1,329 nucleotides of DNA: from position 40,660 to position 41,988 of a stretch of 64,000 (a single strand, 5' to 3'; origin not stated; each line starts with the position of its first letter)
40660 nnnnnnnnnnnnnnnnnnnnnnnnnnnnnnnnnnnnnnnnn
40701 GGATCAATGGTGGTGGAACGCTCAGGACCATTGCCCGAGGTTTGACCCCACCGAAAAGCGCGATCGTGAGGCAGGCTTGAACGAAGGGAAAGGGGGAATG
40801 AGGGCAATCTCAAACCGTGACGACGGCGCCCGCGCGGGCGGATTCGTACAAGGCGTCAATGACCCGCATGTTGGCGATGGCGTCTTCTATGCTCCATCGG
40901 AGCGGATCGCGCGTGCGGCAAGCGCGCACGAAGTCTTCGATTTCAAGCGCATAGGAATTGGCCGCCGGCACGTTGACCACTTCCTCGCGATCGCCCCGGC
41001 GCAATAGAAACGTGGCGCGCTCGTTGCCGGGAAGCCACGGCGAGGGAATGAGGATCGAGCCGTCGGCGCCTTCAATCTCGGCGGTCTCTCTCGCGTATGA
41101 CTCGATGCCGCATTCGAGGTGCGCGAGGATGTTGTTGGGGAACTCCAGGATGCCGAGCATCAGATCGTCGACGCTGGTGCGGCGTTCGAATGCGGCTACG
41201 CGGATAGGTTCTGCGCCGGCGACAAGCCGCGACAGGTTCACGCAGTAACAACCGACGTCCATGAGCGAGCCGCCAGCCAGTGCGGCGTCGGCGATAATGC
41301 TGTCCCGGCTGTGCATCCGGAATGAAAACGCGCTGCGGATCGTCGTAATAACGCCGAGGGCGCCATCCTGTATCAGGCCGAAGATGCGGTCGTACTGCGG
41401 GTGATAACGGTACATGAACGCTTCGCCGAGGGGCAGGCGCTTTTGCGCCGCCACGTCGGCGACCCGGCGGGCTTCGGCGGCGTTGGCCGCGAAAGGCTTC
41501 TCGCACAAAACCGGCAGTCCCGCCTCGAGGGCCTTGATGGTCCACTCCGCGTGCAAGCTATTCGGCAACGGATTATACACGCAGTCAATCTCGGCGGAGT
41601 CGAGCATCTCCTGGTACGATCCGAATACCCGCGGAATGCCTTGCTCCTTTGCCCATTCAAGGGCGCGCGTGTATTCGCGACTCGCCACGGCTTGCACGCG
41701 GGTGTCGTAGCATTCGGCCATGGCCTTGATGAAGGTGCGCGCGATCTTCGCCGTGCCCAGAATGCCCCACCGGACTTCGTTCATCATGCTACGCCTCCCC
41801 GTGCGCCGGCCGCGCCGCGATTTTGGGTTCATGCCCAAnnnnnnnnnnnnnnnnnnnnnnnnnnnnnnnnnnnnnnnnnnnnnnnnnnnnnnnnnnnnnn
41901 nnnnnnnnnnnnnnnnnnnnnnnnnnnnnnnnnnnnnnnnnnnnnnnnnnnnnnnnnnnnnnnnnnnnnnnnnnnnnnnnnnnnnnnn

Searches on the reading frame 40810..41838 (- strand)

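Call 21: search_protein_families(library=pfam, max_evalue=0.00001, proteins=[window:40810-41838:-])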
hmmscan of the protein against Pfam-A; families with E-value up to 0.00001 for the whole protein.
window:40810-41838:- (342 aa): 3 families
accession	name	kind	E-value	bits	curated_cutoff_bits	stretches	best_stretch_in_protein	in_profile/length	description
PF01408.29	GFO_IDH_MocA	-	2.2e-22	80.4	24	1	22-136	1-115/120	Oxidoreductase family, NAD-binding Rossmann fold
PF22725.1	GFO_IDH_MocA_C3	-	1.1e-18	67.9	27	1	155-262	7-123/124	GFO/IDH/MocA C-terminal domain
PF02894.22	GFO_IDH_MocA_C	-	6.1e-16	59.3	22.9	1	155-342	3-218/218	Oxidoreductase family, C-terminal alpha/beta domain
